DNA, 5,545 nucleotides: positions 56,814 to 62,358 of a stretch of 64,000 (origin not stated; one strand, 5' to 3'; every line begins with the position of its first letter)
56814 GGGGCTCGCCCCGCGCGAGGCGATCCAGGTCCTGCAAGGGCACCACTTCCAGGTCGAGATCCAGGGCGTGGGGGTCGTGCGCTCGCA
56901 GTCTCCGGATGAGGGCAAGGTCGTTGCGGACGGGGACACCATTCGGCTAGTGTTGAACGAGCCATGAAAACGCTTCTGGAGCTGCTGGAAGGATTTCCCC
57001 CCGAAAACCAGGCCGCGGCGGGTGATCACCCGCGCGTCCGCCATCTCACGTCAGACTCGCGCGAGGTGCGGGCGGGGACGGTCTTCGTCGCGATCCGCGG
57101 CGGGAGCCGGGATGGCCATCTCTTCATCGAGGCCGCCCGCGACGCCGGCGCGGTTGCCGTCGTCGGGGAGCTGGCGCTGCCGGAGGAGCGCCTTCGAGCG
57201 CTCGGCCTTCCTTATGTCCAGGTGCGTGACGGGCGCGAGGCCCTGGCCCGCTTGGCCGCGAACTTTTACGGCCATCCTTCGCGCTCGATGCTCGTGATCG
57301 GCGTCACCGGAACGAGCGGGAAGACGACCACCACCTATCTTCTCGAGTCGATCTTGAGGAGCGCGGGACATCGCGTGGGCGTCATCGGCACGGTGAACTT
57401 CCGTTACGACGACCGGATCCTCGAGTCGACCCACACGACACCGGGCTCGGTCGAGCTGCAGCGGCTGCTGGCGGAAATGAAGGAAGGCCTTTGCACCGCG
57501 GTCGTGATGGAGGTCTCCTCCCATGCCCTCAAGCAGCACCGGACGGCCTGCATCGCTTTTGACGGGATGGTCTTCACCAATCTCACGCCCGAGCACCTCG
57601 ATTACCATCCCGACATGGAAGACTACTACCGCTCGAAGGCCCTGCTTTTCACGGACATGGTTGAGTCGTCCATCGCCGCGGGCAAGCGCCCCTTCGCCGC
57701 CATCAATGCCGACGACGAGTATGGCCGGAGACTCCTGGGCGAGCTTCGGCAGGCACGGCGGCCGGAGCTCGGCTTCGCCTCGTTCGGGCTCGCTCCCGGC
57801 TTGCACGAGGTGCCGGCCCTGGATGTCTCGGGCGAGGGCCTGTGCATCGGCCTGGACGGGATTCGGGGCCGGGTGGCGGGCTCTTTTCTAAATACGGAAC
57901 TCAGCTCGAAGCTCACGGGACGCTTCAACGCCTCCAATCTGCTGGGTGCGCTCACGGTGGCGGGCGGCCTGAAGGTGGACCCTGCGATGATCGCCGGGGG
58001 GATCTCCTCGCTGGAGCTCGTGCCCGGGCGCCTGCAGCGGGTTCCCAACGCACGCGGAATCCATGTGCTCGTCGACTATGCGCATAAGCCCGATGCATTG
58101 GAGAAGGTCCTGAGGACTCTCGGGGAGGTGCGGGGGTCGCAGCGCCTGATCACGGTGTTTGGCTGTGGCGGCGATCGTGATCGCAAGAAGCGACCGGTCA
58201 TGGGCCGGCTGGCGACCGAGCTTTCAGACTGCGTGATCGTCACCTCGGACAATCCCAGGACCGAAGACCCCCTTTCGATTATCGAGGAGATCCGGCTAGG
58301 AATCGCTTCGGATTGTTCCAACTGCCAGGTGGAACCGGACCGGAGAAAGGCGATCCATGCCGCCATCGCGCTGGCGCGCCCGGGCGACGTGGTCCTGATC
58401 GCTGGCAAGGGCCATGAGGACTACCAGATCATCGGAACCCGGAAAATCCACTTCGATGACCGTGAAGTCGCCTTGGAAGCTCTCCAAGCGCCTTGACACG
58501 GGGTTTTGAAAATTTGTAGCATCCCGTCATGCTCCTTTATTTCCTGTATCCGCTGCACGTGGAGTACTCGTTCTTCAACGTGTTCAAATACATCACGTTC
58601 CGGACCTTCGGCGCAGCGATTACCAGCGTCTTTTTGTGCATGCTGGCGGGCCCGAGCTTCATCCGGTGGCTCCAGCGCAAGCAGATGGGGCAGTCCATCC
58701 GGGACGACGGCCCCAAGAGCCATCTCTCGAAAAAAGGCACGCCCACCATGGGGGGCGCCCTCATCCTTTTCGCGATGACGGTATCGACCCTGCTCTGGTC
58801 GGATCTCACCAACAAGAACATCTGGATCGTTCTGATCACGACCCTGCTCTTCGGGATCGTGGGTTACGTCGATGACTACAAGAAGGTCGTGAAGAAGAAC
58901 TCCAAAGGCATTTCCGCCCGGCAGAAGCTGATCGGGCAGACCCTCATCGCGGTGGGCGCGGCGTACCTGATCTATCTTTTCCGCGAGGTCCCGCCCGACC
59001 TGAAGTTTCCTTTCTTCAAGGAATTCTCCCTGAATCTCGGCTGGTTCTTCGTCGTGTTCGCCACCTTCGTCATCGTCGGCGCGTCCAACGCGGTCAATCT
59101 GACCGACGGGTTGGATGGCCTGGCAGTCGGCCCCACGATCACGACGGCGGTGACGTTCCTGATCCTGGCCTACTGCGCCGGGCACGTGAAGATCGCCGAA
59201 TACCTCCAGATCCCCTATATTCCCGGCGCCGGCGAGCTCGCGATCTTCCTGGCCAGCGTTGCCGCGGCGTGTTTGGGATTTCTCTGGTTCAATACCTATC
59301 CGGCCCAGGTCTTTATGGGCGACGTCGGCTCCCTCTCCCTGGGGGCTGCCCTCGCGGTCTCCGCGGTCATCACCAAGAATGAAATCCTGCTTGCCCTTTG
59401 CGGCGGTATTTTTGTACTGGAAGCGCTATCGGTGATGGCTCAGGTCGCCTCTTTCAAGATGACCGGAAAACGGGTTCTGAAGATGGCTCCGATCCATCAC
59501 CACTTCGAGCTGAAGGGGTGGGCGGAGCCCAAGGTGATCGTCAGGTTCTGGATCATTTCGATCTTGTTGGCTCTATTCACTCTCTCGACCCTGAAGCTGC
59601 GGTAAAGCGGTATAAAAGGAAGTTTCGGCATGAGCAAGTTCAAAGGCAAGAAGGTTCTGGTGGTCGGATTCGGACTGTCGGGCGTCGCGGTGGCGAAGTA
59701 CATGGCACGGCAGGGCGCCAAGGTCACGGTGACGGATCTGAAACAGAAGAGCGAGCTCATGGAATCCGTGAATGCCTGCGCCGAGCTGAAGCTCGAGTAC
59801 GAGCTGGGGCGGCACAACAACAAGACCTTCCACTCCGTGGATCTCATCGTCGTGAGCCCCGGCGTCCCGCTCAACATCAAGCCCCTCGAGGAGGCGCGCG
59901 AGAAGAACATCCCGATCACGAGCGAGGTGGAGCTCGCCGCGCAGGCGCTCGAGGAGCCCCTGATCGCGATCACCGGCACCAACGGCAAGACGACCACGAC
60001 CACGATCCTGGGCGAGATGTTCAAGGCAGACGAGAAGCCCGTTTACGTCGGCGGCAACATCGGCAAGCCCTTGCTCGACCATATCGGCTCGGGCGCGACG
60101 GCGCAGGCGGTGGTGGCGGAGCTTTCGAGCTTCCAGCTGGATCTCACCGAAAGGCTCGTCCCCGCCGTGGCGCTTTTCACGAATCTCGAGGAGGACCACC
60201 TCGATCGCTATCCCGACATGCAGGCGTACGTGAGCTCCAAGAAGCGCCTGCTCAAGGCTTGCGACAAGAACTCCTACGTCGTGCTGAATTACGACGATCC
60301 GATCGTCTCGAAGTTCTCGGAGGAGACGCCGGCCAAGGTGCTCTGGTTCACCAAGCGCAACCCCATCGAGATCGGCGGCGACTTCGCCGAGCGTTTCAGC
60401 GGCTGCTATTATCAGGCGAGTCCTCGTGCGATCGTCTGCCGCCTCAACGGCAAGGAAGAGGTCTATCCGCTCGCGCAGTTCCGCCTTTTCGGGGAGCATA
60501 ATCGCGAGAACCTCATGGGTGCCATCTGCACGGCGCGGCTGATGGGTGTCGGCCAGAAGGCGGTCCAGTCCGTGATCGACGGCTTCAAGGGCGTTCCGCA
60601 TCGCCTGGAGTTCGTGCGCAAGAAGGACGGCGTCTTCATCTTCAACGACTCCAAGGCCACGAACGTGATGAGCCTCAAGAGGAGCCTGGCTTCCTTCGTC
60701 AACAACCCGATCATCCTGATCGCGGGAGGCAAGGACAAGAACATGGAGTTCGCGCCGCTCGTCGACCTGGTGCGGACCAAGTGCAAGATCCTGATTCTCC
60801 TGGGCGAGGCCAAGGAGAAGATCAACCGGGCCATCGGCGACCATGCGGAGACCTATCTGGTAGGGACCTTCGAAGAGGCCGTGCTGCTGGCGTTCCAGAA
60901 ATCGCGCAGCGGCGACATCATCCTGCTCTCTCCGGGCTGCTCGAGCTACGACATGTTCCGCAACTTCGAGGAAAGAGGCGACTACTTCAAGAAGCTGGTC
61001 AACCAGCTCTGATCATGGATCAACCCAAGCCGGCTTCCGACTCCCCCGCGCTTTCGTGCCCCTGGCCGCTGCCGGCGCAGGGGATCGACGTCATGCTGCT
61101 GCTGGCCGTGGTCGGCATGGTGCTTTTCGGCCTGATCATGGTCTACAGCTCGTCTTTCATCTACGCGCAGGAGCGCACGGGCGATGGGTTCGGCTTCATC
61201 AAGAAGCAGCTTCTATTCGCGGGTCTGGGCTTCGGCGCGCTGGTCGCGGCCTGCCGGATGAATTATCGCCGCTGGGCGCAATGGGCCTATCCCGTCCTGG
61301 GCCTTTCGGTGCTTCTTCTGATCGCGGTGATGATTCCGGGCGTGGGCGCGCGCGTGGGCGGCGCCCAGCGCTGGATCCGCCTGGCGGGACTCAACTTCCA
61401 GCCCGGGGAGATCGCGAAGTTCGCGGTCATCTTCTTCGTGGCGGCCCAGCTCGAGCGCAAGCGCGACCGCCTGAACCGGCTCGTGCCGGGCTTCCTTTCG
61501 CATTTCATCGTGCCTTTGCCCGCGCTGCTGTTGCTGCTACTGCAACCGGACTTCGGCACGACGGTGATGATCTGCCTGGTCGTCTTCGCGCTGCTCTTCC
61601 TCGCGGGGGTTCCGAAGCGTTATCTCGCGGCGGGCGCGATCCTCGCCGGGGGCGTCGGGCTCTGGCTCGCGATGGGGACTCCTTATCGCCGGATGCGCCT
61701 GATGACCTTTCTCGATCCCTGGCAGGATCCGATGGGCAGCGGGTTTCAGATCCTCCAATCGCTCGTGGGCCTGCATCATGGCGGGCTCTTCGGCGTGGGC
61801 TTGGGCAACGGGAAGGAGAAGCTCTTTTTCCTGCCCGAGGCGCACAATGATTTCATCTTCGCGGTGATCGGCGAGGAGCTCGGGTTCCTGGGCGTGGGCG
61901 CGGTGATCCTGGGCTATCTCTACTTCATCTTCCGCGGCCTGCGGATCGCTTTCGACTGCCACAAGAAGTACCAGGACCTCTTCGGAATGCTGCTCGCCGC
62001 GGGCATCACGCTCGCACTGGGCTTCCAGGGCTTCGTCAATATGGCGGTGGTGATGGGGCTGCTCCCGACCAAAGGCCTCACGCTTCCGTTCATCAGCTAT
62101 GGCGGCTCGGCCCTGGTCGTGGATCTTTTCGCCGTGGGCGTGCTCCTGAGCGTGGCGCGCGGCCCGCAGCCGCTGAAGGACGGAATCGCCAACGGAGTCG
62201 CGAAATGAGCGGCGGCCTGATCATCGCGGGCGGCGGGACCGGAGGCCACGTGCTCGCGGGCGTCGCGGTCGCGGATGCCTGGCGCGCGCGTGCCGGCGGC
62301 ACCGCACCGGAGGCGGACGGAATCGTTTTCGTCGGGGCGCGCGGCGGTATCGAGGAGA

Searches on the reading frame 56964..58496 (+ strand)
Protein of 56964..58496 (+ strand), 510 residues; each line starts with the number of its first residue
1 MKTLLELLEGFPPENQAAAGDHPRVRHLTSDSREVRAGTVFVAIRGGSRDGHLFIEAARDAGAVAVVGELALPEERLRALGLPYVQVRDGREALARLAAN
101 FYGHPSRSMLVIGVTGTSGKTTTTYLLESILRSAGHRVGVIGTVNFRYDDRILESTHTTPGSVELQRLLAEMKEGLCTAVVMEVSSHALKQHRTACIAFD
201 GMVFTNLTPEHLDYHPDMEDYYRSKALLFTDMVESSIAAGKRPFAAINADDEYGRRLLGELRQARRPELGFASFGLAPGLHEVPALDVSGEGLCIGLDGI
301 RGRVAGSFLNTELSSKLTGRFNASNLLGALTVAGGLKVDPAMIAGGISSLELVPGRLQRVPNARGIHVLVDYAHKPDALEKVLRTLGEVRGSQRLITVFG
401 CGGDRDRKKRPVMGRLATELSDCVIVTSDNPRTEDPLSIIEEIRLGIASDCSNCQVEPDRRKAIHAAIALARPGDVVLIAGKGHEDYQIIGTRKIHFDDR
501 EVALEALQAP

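Call 11: search_protein_families(library=pfam, proteins=[window:56964-58496:+], max_evalue=0.001)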
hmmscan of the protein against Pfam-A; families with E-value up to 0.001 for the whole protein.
window:56964-58496:+ (510 aa): 3 families
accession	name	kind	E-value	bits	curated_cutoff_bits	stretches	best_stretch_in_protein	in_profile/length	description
PF08245.18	Mur_ligase_M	-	2.4e-43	148.9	24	1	114-333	1-200/200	Mur ligase middle domain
PF02875.26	Mur_ligase_C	-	1.5e-37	129.7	28.4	1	355-483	1-127/127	Mur ligase, glutamate ligase domain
PF01225.30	Mur_ligase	-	6.1e-11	43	21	1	25-102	2-95/95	Mur ligase family, catalytic domain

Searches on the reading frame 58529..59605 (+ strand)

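Call 11: search_protein_families(library=pfam, proteins=[window:58529-59605:+], max_evalue=0.001)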
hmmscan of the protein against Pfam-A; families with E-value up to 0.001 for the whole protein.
window:58529-59605:+ (358 aa): 2 families
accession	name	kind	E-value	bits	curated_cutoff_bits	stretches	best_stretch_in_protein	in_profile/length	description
PF00953.26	Glycos_transf_4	-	4.2e-39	134.5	27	1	99-282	2-159/160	Glycosyl transferase family 4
PF10555.14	MraY_sig1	-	0.00063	19.5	20.1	1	68-80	1-13/13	Phospho-N-acetylmuramoyl-pentapeptide-transferase signature 1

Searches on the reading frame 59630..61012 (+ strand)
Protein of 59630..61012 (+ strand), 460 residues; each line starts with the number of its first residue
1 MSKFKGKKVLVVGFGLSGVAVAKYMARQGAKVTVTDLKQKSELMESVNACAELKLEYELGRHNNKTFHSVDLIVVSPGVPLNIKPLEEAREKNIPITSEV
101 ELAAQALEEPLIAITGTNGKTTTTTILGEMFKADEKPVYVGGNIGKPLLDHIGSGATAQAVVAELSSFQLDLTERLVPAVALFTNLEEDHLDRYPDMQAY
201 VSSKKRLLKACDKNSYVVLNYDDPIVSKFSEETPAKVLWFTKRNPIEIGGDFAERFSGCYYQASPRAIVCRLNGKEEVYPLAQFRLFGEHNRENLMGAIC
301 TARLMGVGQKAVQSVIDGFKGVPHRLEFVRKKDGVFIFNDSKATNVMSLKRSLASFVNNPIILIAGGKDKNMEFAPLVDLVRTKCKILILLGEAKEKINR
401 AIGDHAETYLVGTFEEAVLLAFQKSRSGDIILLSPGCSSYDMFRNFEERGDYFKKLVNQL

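Call 11: search_protein_families(library=pfam, proteins=[window:59630-61012:+], max_evalue=0.001)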
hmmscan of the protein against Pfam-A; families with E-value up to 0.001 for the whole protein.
window:59630-61012:+ (460 aa): 8 families
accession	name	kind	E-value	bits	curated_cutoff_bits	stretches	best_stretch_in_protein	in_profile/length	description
PF08245.18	Mur_ligase_M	-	9.2e-32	111.1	24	1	114-302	1-200/200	Mur ligase middle domain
PF21799.2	MurD-like_N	-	1.4e-18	67.4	27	1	7-97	1-87/88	Mur ligase MurD-like, N-terminal domain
PF02875.26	Mur_ligase_C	-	1.6e-13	52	28.4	1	324-435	1-125/127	Mur ligase, glutamate ligase domain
PF21377.3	MurD_N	-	5.8e-05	23.5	24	1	8-79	1-70/76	MurD N-terminal domain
PF13241.12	NAD_binding_7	-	0.00032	21.7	22.1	0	2-96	3-89/104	Putative NAD(P)-binding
PF02826.25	2-Hacid_dh_C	-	0.0005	19.9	25.1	0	3-47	33-77/178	D-isomer specific 2-hydroxyacid dehydrogenase, NAD binding domain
PF01262.27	AlaDh_PNT_C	-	0.00058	19.8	23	1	7-76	29-99/214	Alanine dehydrogenase/PNT, C-terminal domain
PF00670.27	AdoHcyase_NAD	-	0.00067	20.2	27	0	4-39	21-56/162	S-adenosyl-L-homocysteine hydrolase, NAD binding domain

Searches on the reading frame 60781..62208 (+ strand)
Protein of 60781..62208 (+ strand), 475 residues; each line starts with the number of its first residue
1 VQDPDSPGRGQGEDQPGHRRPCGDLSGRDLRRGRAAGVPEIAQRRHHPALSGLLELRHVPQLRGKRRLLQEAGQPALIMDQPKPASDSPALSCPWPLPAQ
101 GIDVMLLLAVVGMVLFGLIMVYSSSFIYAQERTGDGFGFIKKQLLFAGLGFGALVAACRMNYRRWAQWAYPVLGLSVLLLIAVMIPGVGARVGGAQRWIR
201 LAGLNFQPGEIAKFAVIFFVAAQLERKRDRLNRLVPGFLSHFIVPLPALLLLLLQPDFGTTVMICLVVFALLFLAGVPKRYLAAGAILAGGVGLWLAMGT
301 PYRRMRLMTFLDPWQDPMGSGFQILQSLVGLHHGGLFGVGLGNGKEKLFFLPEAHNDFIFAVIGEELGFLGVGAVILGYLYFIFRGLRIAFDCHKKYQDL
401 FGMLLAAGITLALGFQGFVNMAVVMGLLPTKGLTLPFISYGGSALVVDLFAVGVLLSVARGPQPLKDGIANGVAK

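Call 11: search_protein_families(library=pfam, proteins=[window:60781-62208:+], max_evalue=0.001)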
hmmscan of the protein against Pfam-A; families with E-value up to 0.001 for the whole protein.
window:60781-62208:+ (475 aa): 1 family
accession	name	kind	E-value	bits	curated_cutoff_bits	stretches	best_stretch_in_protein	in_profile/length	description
PF01098.24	FTSW_RODA_SPOVE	-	3e-105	352.6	26.4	1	107-460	4-352/356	Cell cycle protein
